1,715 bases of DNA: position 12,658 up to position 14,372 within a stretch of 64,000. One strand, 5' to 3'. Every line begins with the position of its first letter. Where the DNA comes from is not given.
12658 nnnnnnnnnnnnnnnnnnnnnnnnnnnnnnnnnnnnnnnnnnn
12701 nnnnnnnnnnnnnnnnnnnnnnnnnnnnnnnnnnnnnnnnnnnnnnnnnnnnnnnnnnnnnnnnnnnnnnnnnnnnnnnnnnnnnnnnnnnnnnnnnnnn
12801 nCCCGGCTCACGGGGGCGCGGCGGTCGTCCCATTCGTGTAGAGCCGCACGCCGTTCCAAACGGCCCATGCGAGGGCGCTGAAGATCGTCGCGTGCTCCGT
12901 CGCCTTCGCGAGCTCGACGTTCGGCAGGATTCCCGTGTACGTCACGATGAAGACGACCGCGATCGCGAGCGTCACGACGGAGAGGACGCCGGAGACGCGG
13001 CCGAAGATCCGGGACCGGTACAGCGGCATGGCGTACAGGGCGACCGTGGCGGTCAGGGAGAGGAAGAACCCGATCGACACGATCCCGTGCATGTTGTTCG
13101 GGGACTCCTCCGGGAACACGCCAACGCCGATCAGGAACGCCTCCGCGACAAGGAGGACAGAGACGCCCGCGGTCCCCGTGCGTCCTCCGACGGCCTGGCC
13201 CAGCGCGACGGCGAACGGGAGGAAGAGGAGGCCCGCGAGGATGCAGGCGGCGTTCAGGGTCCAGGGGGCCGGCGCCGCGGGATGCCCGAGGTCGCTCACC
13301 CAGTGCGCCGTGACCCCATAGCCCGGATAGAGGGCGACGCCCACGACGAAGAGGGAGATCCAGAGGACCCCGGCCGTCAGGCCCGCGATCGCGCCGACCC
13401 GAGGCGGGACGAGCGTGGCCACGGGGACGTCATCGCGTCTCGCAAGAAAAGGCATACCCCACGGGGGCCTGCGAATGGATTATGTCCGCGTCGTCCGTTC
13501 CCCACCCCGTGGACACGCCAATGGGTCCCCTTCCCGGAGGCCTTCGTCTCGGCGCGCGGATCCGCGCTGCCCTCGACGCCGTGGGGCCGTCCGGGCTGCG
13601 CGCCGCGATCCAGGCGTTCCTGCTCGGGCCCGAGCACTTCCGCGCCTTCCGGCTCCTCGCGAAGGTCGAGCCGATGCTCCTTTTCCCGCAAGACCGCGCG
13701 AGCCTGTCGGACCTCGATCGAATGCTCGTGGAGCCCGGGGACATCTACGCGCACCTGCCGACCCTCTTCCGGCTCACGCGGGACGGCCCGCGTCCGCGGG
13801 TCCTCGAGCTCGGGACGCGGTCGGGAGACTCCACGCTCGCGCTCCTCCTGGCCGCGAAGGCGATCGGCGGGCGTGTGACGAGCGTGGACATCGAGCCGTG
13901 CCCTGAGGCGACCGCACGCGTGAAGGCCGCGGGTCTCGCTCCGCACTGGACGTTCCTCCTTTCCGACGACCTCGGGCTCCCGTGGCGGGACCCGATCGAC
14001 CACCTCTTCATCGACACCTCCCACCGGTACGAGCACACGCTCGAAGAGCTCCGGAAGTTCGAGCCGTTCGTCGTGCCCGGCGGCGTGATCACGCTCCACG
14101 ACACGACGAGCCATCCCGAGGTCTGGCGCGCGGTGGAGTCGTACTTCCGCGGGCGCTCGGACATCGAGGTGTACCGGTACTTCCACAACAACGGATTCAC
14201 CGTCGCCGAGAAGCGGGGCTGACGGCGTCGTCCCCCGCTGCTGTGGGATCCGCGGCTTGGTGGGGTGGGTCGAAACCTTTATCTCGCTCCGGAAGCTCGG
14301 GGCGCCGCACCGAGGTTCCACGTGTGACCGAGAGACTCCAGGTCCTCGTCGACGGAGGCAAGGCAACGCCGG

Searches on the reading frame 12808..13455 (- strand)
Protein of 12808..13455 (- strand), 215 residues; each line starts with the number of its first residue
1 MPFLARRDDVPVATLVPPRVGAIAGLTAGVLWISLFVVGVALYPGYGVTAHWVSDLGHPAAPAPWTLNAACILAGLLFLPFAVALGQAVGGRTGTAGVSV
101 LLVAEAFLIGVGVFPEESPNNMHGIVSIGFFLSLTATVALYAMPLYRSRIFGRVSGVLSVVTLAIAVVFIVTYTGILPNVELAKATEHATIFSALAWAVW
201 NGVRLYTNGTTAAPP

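Call 54: search_protein_families(library=pfam, proteins=[window:12808-13455:-], max_evalue=0.001)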
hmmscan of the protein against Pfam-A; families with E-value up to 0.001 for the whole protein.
window:12808-13455:- (215 aa): 2 families
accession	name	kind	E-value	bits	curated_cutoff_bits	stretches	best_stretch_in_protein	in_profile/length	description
PF06197.19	DUF998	-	8.1e-23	81.5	30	1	28-200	3-180/184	Protein of unknown function (DUF998)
PF10277.15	Frag1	-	0.0002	21.4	30.3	1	87-198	90-201/220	Frag1/DRAM/Sfk1 family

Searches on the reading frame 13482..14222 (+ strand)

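Call 54: search_protein_families(library=pfam, proteins=[window:13482-14222:+], max_evalue=0.001)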
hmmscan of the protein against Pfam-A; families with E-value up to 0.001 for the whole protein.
window:13482-14222:+ (246 aa): 2 families
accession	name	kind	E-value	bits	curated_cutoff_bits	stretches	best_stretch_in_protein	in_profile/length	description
PF13578.12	Methyltransf_24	-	3.5e-18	66.9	26.3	1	108-208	1-105/105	Methyltransferase domain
PF04989.18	RMNT_CmcI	-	0.00057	20.1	23.2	0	176-224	116-166/206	Rhamnosyl O-methyltransferase/CmcI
